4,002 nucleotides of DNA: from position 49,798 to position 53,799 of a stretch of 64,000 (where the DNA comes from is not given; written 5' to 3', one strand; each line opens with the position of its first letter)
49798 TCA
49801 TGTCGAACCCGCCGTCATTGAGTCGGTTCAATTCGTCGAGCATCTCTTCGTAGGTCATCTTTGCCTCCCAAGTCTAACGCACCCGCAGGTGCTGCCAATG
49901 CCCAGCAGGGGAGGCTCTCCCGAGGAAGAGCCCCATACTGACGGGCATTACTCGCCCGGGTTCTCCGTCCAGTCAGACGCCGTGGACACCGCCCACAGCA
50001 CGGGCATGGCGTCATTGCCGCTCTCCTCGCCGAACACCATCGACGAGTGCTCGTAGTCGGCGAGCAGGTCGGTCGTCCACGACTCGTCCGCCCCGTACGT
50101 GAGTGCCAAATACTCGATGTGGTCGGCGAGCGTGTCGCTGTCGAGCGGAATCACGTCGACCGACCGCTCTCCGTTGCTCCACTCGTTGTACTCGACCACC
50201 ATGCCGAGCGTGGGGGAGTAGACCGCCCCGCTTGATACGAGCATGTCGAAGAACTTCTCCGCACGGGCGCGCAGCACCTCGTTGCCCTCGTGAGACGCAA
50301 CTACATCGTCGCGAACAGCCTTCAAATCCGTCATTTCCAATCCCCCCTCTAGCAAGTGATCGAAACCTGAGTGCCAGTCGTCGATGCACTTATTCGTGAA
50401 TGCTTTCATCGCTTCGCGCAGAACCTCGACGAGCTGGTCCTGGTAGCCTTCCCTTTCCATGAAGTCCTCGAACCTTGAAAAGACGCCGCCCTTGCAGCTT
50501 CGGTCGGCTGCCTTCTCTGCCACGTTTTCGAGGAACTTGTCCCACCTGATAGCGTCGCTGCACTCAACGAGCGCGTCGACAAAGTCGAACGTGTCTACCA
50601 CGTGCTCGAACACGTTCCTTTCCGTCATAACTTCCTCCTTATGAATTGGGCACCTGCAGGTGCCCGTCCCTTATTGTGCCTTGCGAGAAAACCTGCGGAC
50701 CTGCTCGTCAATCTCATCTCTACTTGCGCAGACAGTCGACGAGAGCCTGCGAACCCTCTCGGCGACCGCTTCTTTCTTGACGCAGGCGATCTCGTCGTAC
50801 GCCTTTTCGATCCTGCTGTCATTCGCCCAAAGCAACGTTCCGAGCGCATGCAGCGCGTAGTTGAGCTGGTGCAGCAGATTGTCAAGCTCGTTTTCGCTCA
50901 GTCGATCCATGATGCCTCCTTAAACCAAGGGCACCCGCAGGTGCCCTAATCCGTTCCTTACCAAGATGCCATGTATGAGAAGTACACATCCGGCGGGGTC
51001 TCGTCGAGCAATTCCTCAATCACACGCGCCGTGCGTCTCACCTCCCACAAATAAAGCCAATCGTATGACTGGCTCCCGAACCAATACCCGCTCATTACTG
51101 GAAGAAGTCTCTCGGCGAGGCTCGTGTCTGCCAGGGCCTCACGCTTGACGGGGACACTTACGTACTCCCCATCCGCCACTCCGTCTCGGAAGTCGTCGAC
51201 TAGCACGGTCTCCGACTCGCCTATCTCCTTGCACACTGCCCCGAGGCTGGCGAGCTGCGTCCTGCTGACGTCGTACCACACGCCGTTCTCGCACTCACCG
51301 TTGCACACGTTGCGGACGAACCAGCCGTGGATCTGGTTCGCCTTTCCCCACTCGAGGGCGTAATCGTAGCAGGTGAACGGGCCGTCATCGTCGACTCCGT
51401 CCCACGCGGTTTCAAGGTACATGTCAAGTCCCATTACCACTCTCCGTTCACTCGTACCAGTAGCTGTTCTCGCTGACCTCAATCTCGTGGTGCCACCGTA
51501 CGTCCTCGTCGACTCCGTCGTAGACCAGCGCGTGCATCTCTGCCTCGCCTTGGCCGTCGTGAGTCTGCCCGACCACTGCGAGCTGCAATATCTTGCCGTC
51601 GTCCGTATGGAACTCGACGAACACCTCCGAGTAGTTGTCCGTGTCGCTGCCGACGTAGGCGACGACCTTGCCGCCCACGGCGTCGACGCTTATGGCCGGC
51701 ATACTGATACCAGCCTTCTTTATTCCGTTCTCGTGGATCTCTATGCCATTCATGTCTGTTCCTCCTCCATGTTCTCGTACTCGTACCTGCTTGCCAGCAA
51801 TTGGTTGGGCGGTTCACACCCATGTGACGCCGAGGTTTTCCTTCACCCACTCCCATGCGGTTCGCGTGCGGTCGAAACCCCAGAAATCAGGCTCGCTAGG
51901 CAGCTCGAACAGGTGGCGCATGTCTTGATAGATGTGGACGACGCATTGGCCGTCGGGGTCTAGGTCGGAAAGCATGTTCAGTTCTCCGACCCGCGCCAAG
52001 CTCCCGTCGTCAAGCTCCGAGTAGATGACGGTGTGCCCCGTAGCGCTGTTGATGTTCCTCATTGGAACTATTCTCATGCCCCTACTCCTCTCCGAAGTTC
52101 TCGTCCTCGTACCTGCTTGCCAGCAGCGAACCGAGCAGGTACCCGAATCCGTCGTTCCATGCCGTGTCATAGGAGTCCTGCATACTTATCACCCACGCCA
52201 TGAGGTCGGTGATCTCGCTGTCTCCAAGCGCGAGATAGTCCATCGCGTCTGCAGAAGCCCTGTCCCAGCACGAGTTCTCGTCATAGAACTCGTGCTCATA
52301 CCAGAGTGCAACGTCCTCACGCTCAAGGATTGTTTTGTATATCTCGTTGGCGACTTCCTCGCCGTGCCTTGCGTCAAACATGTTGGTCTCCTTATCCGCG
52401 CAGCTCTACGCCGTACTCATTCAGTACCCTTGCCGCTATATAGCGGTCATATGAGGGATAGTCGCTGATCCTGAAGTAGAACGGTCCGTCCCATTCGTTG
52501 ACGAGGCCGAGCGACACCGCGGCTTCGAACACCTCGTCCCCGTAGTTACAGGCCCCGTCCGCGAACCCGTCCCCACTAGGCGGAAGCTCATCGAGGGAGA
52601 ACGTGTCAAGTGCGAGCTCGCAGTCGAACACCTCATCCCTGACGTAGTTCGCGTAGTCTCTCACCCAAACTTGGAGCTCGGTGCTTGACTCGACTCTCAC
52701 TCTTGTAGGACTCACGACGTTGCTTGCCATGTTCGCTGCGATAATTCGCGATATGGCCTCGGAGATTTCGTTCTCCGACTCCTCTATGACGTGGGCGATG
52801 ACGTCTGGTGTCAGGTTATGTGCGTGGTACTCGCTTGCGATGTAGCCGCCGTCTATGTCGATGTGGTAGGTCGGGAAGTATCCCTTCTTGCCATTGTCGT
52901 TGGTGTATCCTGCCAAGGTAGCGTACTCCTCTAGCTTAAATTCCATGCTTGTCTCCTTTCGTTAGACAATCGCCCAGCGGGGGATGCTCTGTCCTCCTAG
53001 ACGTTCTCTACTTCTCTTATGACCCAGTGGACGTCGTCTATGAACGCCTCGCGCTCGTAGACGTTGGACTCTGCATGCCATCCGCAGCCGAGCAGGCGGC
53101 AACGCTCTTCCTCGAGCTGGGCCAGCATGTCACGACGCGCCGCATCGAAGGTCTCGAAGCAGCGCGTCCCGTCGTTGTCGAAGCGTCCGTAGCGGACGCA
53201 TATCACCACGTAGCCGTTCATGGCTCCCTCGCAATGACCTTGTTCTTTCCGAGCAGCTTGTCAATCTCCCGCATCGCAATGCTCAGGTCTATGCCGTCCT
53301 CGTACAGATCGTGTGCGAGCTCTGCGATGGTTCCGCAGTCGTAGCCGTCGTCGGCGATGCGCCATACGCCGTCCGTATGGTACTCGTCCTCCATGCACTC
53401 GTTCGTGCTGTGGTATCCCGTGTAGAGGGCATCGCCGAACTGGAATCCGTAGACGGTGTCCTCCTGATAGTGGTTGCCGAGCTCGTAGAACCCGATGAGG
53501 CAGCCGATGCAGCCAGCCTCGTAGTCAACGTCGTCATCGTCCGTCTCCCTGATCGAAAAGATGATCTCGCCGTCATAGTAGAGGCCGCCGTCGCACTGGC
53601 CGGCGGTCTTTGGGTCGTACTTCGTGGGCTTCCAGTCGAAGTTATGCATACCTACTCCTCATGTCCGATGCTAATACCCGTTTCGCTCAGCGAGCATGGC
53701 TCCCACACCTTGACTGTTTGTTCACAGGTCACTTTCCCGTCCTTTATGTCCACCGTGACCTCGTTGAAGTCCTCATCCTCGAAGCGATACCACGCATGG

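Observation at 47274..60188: Leftward block of >20 small, strongly acidic orphan proteins (candidate DNA mimics / anti-defence proteins)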

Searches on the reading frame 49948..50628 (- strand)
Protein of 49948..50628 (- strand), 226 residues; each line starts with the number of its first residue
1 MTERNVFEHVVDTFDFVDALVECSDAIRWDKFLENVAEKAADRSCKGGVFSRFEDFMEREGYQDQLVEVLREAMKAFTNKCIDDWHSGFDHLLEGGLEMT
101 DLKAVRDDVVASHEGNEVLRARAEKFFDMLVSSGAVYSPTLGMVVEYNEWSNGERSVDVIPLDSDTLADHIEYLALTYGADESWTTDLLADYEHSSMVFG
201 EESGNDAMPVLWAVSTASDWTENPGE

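Call 31: find_homologous_proteins(query=window:49948-50628:-, max_evalue=0.001)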
Query window:49948-50628:- (226 aa): 1 proteins with E <= 0.001 among 163 candidates.
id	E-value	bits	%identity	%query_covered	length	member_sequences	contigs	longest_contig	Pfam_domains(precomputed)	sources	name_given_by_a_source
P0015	2.5e-148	510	100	100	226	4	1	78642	-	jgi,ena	-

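Call 32: find_encoding_contigs(protein=P0015, flank=10000, max_places=4)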
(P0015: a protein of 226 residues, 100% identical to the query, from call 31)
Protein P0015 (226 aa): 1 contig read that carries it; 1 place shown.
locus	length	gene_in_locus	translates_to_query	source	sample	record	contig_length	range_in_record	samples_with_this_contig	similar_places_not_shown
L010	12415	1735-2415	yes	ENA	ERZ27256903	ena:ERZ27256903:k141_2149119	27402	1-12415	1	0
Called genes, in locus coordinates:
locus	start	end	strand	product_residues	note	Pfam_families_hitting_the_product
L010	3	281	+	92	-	?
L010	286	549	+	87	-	-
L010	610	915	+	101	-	-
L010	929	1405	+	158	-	-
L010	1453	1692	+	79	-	-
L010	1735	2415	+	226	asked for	-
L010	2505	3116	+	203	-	-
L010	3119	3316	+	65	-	-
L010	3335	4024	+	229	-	PF01844:HNH, PF14279:HNH_5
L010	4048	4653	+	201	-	-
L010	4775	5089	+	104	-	-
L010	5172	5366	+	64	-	-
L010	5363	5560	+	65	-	-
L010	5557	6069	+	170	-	-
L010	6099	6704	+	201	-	-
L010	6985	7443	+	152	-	PF12728:HTH_17 (faint)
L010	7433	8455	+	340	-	PF26125:AcrVA2-like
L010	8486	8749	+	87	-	-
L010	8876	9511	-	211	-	-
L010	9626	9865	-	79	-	-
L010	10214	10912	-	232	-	-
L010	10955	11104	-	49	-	-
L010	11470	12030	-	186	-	-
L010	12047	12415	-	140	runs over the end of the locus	-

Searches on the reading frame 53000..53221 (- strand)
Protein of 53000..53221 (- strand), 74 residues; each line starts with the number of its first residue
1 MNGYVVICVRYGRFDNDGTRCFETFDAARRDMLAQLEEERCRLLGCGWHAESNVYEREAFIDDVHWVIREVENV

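Call 97: search_solved_structures(query=A5, max_evalue=10)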
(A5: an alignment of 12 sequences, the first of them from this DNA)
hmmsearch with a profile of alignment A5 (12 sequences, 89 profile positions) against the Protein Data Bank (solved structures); distinct sequences matched with E-value up to 10: 13.
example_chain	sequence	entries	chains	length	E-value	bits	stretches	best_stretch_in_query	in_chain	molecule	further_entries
7pbh_A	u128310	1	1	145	0.0073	19.8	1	12-71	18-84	Profilin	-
6uy1_A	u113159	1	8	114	0.02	18.4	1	19-46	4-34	Nuclear protein STH1/NPS1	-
6mr4_A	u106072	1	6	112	0.021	18.3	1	19-45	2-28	Nuclear protein STH1/NPS1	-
6kmb_A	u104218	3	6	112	0.028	18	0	20-45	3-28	Nuclear protein STH1/NPS1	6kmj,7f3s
4uoa_B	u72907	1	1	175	0.04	17.4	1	30-86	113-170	HA2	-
4uo4_B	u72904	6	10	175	0.078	16.5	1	30-86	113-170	H3 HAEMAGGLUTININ HA2 CHAIN | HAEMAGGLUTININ HA2 | HA2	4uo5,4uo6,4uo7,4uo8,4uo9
8aw4_B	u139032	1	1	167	0.34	14.5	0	34-64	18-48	ALPHAREP bGFPD-YY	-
6k15_J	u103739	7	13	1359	0.96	13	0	12-45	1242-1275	Nuclear protein STH1/NPS1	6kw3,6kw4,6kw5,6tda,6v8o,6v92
4xvp_D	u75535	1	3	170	1.8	12.1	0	33-64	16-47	BGFP-C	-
8gxl_A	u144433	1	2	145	3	11.4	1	14-76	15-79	SURP and G-patch domain-containing protein 1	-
6wcj_B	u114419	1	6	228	3.1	11.4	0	24-75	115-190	Clathrin light chain B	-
8gxm_A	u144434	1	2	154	3.4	11.2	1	14-76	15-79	SURP and G-patch domain-containing protein 1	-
6fsq_A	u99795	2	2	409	5.8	10.5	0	33-64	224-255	alphaRep A3_bGFPD | A3_bGFPD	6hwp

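Call 98: search_protein_families(library=phrogs, alignment_id=A5, max_evalue=0.01)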
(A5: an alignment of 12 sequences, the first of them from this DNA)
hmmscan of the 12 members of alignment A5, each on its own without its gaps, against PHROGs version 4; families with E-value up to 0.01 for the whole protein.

A. member 1, seq(74 aa): 0 families

B. families by the number of members that match (of 12 scanned): 0 families

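Call 99: search_protein_families(library=pfam, alignment_id=A5, max_evalue=0.1)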
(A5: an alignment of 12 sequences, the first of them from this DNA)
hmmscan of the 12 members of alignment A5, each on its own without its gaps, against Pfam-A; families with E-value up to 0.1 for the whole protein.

A. member 1, seq(74 aa): 0 families

B. families by the number of members that match (of 12 scanned): 1 family
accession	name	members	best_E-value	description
PF24024.1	DUF7336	1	0.0049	Domain of unknown function (DUF7336)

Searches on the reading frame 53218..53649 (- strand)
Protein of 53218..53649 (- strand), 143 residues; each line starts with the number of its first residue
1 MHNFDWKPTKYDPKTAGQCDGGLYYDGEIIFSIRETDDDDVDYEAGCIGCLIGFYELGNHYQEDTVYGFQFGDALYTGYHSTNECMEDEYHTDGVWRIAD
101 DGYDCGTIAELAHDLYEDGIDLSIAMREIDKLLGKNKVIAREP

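Call 65: search_protein_representatives(protein=window:53218-53649:-)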
Query: 143 residues. Proteins with E-value up to 0.001 (for the whole library): 15; up to 1e-10: 8; up to 1e-30: 2. The best 15 are listed.
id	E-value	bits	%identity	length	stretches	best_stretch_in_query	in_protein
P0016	1.8e-84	297.6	89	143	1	1-142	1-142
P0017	1.5e-31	125.6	58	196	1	3-133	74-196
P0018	1.9e-26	109.0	53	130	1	3-126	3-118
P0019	4.8e-24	101.2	48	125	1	10-135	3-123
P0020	6.3e-23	97.6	47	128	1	6-130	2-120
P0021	1.7e-17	80.0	42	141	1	5-131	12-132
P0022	3.2e-13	66.0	28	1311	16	5-50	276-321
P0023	1.2e-11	61.0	37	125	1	11-125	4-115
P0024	6.6e-10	55.3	52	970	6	63-85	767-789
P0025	9.1e-09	51.6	39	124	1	10-127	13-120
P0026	2.8e-07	46.8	32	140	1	28-132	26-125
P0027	4.0e-07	46.2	39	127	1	26-130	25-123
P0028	3.8e-06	43.1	36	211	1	10-136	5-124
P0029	2.3e-04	37.3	33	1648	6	91-126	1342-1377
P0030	5.5e-04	36.0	32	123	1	10-130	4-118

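Call 68: search_solved_structures(query=A3, max_evalue=10)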
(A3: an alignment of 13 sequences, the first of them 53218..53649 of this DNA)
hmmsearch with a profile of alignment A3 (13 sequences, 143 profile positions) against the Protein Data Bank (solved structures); distinct sequences matched with E-value up to 10: 3.
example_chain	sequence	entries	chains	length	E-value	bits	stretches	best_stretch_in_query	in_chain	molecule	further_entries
9t3o_A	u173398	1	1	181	0.15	14.9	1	53-107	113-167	LPS-assembly protein LptD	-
29sb_A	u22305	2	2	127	0.23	14.4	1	84-137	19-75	KABLE2.5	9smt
1rp3_B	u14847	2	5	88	0.37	13.7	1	94-135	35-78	anti sigma factor FlgM | anti-sigma factor FlgM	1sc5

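Call 72: find_related_loci(query=A4, collection=viral_contigs, flank=10000)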
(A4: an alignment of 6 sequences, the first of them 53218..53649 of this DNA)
Query A4 (143 aa) in viral_contigs; peptide patterns used: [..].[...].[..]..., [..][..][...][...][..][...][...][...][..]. (x = any residue, [..] = any of these).
59 stretches matched a pattern; 1 encode a relative of the query (tblastn E <= 1e-3); 1 distinct loci.
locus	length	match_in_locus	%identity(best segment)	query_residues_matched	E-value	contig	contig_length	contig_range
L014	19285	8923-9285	45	7-133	1e-28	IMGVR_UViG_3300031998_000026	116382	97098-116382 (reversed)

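Call 85: search_dna_similar(query=window:53218-53649:-, collection=phages, mode=protein, max_evalue=0.001, max_rows=15)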
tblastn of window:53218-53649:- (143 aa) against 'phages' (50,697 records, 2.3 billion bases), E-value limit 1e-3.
No match.
